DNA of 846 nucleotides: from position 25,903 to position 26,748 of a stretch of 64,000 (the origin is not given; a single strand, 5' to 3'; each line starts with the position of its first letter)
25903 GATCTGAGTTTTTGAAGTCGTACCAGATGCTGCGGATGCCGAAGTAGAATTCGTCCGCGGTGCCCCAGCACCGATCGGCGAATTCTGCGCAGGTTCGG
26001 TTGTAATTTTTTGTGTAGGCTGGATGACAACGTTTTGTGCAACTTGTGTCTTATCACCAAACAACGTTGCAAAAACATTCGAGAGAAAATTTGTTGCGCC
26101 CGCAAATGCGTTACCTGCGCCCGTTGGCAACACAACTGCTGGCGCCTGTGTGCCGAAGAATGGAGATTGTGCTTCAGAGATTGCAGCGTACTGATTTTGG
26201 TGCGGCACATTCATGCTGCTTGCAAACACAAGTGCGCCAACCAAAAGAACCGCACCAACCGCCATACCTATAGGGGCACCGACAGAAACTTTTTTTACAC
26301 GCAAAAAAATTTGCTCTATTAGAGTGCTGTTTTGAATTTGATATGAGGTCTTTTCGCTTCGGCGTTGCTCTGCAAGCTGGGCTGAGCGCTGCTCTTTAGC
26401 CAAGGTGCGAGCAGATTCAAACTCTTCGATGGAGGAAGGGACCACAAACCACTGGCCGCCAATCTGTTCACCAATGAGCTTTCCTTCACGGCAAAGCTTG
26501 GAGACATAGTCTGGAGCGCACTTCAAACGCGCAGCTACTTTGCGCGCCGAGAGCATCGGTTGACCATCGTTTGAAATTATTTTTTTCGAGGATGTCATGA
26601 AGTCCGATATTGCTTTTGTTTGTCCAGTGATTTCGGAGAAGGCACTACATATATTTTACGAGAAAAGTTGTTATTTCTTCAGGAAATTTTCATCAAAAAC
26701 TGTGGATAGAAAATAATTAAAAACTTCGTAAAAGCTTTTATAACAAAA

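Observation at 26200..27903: Excisionase-like HTH module fused through a TM helix to a giant extracellular adhesin, duplicated in the adjacent small membrane protein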

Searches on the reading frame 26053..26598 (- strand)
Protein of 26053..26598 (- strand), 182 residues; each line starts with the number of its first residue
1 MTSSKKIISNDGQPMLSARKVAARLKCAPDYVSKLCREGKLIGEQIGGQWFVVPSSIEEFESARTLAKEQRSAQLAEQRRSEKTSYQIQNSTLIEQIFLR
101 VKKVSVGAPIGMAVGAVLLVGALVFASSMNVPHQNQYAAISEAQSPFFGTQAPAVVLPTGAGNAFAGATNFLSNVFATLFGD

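Call 6: search_protein_families(library=pfam, proteins=[window:26152-26598:-], max_evalue=1)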
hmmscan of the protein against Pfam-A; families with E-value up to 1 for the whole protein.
seq(149 aa): 3 families
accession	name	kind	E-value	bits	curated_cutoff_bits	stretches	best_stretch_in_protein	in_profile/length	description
PF12728.13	HTH_17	-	4.2e-05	24.2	27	1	15-62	1-48/51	Helix-turn-helix domain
PF21531.3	Rv2175c_wHTH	-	0.019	15.4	27.1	1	13-51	13-51/57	DNA-binding protein Rv2175c, wHTH domain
PF13560.12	HTH_31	-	0.052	14.3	27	0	16-37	15-36/64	Helix-turn-helix domain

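Call 7: search_protein_families(library=ncbifam, proteins=[window:26152-26598:-], max_evalue=1)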
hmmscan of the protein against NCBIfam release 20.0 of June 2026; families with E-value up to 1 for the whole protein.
seq(149 aa): 3 families
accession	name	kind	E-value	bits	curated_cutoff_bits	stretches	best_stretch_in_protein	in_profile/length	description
NF004448.0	PRK05777.2-6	equivalog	0.024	13.6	869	1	86-148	185-246/492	NADH-quinone oxidoreductase subunit NuoN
NF008254.0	PRK11027.1-5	equivalog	0.033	14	221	1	82-119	81-118/148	hypothetical protein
TIGR01764.1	excise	domain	0.12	12.7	28.8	1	16-50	2-36/49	excisionase family DNA-binding protein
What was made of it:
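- On Pfam HTH_17 (PF12728) / excisionase-type wHTH: NCBIfam 'excise' scores only E=0.07-0.12 (call 7).
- There is no anti-sigma (zf-HC2, RskA, RsgI) signal in Pfam or NCBIfam (calls 6, 7).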

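Call 10: find_homologous_proteins(query=window:26053-26598:-, max_evalue=0.001)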
Query seq(182 aa) (182 aa): 5 proteins with E <= 0.001 among 270 candidates.
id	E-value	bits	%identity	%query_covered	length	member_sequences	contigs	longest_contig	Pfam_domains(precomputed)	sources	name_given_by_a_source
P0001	3.9e-45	172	57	49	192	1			PF12728.14,PF22515.3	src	-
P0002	1.7e-26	112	41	91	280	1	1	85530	-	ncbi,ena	-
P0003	1.1e-25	109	50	63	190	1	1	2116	PF12728.14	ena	-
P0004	5.4e-24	103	39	98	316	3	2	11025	-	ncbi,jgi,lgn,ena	-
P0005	1.7e-19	89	38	77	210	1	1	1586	PF12728.14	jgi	-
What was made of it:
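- The giant protein is absent from the protein database searched, where the best hit is 57% identical (call 10).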

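Call 16: find_encoding_contigs(protein=P0002, flank=10000, max_places=3)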
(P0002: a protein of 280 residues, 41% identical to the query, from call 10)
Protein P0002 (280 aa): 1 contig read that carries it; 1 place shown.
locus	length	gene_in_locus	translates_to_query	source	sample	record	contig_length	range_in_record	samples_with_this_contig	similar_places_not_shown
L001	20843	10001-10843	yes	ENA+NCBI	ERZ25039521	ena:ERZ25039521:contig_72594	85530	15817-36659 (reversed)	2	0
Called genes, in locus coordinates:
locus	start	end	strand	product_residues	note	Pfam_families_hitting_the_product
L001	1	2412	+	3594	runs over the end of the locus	PF21722:Gly_rich_2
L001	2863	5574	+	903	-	-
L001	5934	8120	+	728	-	-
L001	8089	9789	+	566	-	PF16403:Bact_surface_Ig-like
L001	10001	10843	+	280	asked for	-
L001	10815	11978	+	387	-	-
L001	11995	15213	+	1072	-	-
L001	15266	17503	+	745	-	PF16403:Bact_surface_Ig-like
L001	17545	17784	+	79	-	-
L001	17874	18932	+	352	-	PF00044:Gp_dh_N, PF02800:Gp_dh_C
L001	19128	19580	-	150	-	-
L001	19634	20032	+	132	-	PF02502:LacAB_rpiB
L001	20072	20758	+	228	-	PF00834:Ribul_P_3_epim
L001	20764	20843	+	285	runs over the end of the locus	PF13292:DXP_synthase_N (faint), PF00456:Transketolase_N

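Call 17: find_encoding_contigs(protein=P0004, flank=10000, max_places=3)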
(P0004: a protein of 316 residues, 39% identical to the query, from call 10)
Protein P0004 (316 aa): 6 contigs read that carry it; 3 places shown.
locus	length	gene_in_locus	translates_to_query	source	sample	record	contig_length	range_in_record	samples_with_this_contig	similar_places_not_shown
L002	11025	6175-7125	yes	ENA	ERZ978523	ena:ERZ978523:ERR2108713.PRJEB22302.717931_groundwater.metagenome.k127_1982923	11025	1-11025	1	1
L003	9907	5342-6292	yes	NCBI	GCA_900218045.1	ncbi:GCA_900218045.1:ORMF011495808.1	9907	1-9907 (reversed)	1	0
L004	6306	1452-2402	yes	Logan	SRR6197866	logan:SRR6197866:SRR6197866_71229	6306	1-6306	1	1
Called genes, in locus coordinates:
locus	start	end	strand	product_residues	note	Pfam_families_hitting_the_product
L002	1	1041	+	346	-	?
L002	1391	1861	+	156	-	PF05635:23S_rRNA_IVP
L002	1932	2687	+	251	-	PF02683:DsbD_TM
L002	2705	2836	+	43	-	-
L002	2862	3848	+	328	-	PF01018:GTP1_OBG, PF01926:MMR_HSR1, PF02421:FeoB_N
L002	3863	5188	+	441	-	PF02934:GatB_N, PF02637:GatB_Yqey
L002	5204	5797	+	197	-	-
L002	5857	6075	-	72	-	-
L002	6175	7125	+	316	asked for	-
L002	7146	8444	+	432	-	-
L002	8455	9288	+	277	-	-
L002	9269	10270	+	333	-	-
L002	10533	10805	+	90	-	-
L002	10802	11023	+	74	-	?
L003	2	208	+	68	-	?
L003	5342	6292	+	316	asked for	-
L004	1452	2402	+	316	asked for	-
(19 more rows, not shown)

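Call 20: find_homologous_proteins(query=A2, max_evalue=0.001)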
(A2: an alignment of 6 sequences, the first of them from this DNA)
Query A2 (6 sequences) (182 aa, profile of the alignment): 8 proteins with E <= 0.001 among 8000 candidates.
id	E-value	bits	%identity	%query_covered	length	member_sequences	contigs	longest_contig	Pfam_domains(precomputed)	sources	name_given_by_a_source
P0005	1.5e-62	229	38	77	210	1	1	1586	PF12728.14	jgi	-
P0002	4.0e-60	221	41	91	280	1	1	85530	-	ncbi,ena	-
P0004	7.8e-55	204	39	98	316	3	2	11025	-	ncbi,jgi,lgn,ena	-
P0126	1.8e-42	163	40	99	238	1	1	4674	-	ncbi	ncbi:MAG TPA: helix-turn-helix domain-containing protein, partial [Candidatus Paceibacterota bacteri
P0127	3.6e-42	162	42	99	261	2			-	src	-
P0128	2.6e-27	114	41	75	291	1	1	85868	-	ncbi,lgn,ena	-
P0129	1.3e-25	109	60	34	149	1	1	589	PF12728.14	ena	-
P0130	2.2e-4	39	33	32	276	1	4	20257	-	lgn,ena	-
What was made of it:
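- Tried and rejected: A word-indexed protein search with the giant N-terminus, alone and as a profile, found only 5 and 8 short proteins and suggested a rare, small family (calls 10, 20).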

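Call 22: find_encoding_contigs(protein=P0128, flank=10000, max_places=3)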
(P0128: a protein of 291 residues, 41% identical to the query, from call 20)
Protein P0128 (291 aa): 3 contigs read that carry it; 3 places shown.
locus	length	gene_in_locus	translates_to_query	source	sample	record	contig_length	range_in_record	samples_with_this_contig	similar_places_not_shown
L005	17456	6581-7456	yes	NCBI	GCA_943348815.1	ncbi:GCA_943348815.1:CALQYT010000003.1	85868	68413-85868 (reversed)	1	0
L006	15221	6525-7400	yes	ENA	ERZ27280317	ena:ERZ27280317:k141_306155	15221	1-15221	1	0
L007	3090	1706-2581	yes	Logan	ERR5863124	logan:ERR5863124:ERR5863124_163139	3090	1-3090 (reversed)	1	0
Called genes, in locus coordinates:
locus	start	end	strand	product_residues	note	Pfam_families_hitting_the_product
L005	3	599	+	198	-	?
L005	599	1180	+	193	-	PF01928:CYTH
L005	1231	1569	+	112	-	PF11969:DcpS_C, PF01230:HIT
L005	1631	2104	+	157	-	PF00293:NUDIX, PF14815:NUDIX_4 (weak)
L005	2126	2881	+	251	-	PF02683:DsbD_TM, PF13386:DsbD_2 (weak)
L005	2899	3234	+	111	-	PF04020:Phage_holin_4_2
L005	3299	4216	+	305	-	PF01018:GTP1_OBG, PF01926:MMR_HSR1, PF02421:FeoB_N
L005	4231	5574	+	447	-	PF02934:GatB_N, PF02637:GatB_Yqey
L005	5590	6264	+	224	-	-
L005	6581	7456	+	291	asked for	-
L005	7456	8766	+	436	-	-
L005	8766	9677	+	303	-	-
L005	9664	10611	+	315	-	-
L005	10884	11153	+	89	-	PF12728:HTH_17 (weak)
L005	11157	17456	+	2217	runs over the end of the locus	PF08309:LVIVD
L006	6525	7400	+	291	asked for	-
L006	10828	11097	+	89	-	PF12728:HTH_17 (weak)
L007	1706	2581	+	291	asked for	-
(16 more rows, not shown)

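Call 23: find_encoding_contigs(protein=P0126, flank=10000, max_places=3)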
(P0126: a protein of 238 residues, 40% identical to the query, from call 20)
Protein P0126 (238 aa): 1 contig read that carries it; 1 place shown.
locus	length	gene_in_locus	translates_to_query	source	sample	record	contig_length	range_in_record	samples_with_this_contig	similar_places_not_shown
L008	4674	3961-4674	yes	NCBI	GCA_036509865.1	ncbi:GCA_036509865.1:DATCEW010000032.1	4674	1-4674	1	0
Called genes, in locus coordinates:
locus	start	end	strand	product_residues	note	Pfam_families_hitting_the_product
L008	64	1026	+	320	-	PF01018:GTP1_OBG, PF01926:MMR_HSR1, PF02421:FeoB_N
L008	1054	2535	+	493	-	PF02934:GatB_N, PF02637:GatB_Yqey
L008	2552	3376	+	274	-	-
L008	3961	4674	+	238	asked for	?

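Call 39: predict_structure(alignment_id=A5)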
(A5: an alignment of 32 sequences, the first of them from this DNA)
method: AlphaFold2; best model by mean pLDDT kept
length: 160 residues; sequences in the alignment: 32
mean_pLDDT: 83.6   pTM: 0.57
mean pLDDT of the five models: 83.6, 83.4, 83.4, 81.5, 79.5
residues with pLDDT >= 90: 91; 70-90: 29; 50-70: 38; < 50: 2
segments of 3 or more residues with pLDDT < 50: none
pLDDT, mean of each block of 10 residues (from residue 1): 81 96 98 98 96 97 98 98 97 92 77 71 69 51 56 64
secondary structure, 60 per line:
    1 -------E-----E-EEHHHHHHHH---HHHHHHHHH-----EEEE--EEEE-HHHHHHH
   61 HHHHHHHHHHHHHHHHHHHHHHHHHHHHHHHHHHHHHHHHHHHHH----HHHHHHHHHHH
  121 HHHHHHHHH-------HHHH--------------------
elements in order: H18-25 H29-37 E43-46 E49-52 H54-105 H110-129 H137-140
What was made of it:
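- On Pfam HTH_17 (PF12728) / excisionase-type wHTH: AF2 pLDDT 96-98 (call 39).
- On MerR family regulators: A long helix follows the wing, but it runs into a TM helix and there is no effector domain (call 39).
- AF2 pLDDT is 96-98 over the HTH (call 39).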

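Call 42: fold_search(model_id=the predicted structure, library=pdb)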
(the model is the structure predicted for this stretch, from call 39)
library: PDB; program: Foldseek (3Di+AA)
matches with E <= 10: 821; with E <= 0.001: 0
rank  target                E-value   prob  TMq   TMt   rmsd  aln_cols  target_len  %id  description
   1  4j2n_A                1.1e-02  1.00  0.27  0.75   1.6        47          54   23  Crystal Structure of mycobacteriophage Pukovnik Xis (released 2013-10-23)
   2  4j2n_C                1.4e-02  1.00  0.27  0.73   1.5        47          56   23  Crystal Structure of mycobacteriophage Pukovnik Xis (released 2013-10-23)
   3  6amk_B                3.0e-02  1.00  0.27  0.72   2.5        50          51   22  Structure of Streptomyces venezuelae BldC-whiI opt complex (released 2018-03-28)
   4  6ama_H                3.2e-02  1.00  0.26  0.67   2.8        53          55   21  Structure of S. coelicolor/S. venezuelae BldC-smeA-ssfA complex to 3.09 Angstrom (released 2018-03-28)
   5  3m9a                  3.9e-02  0.77  0.22  0.33   6.8        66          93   15  Protein structure of type III plasmid segregation TubR (released 2010-07-07)
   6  6ama_A                5.1e-02  1.00  0.28  0.77   1.1        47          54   23  Structure of S. coelicolor/S. venezuelae BldC-smeA-ssfA complex to 3.09 Angstrom (released 2018-03-28)
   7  6ama_P                5.5e-02  1.00  0.30  0.79   1.3        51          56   22  Structure of S. coelicolor/S. venezuelae BldC-smeA-ssfA complex to 3.09 Angstrom (released 2018-03-28)
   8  5i44_B                5.5e-02  1.00  0.30  0.62   2.3        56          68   16  Structure of RacA-DNA complex; P21 form (released 2016-05-04)
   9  6ama_Y                5.9e-02  1.00  0.29  0.75   1.4        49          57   24  Structure of S. coelicolor/S. venezuelae BldC-smeA-ssfA complex to 3.09 Angstrom (released 2018-03-28)
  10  5yhz                  5.9e-02  0.84  0.22  0.24  10.5        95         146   17  Structure of Lactococcus lactis ZitR, E41A mutant (released 2017-12-06)
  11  6amk_A                6.2e-02  1.00  0.28  0.75   2.0        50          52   20  Structure of Streptomyces venezuelae BldC-whiI opt complex (released 2018-03-28)
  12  4k2e_B                6.2e-02  0.77  0.22  0.32   5.0        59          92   19  HlyU from Vibrio cholerae N16961 (released 2014-04-30)
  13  3jth_B                6.2e-02  0.75  0.21  0.32   5.0        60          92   15  Crystal structure of a transcriptional regulator HlyU from Vibrio vulnificus CMCP6 (released 2010-03-16)
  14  4p0z                  6.7e-02  1.00  0.27  0.36   2.1        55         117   18  Structure of the double stranded DNA binding type IV secretion protein TraN from Enterococcus (released 2014-07-30)
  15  4p0y_A                7.1e-02  1.00  0.27  0.37   1.8        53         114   15  Structure of the double stranded DNA binding type IV secretion protein TraN from Enterococcus (released 2014-07-30)
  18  6ama_B                8.1e-02  1.00  0.30  0.79   1.3        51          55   22  Structure of S. coelicolor/S. venezuelae BldC-smeA-ssfA complex to 3.09 Angstrom (released 2018-03-28)
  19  5i44_I                8.1e-02  0.99  0.30  0.64   2.2        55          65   16  Structure of RacA-DNA complex; P21 form (released 2016-05-04)
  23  5i44_A                9.3e-02  0.99  0.30  0.62   2.3        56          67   16  Structure of RacA-DNA complex; P21 form (released 2016-05-04)
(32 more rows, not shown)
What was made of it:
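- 26413..26565 (-): Giant protein winged HTH, aa 12-62: strand about 16-17, helices 18-25 and 29-37, wing 43-52. AF2 pLDDT 96-98 (call 39); Foldseek to Xis 4j2n, BldC 6ama/6amk, RacA 5i44 and TraN 4p0z, target-normalised TM-score (TMt) 0.62-0.79 for Xis, BldC and RacA (0.36 for the two-domain TraN), rmsd 1.1-2.8 A (call 42); HTH_17 E=4.2e-5 (call 6)
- On ToxR-like membrane one-component regulators: The fold neighbours are Xis, BldC and RacA (call 42).
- Closest known: RacA. Same: The fold superposes: TMt 0.62-0.79, rmsd 1.1-2.8 A (call 42).
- The best PDB matches are all DNA binders: Pukovnik Xis, BldC, RacA, TraN, Rv2175c and RdfS, with probability 0.97-1.00 (call 42). All close structural neighbours bind DNA (call 42). 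The fold is an Xis-type wHTH (call 42).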

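Call 43: search_solved_structures(query=A5, max_evalue=1, show_alignments=2)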
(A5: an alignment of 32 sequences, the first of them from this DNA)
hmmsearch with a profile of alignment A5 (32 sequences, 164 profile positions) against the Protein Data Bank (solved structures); distinct sequences matched with E-value up to 1: 1.
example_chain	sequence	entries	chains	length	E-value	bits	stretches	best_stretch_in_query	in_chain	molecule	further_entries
9lay_C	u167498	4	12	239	0.54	13.7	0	102-155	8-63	Succinate dehydrogenase (Or fumarate reductase) cytochrome b subunit, b558 family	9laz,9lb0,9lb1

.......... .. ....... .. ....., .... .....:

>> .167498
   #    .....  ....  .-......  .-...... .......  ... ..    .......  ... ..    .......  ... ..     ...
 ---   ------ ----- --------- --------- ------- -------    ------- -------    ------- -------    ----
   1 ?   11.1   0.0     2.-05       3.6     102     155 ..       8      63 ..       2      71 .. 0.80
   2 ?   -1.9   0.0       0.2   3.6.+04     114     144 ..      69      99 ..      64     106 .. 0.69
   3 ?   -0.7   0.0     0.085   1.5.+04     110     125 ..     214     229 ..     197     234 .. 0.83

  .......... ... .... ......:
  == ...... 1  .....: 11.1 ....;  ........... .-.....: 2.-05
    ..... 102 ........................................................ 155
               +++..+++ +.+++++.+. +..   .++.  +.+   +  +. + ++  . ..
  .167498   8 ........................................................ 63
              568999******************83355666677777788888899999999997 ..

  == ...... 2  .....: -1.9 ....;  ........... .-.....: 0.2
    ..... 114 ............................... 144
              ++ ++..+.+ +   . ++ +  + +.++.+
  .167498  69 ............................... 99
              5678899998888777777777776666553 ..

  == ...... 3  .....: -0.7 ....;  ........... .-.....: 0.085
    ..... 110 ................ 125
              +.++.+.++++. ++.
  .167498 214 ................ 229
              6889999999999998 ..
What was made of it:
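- Closest known: RacA. Different: There is no significant sequence similarity to any PDB chain (call 43).
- Tried and rejected: A profile search against PDB sequences gave nothing relevant (call 43).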
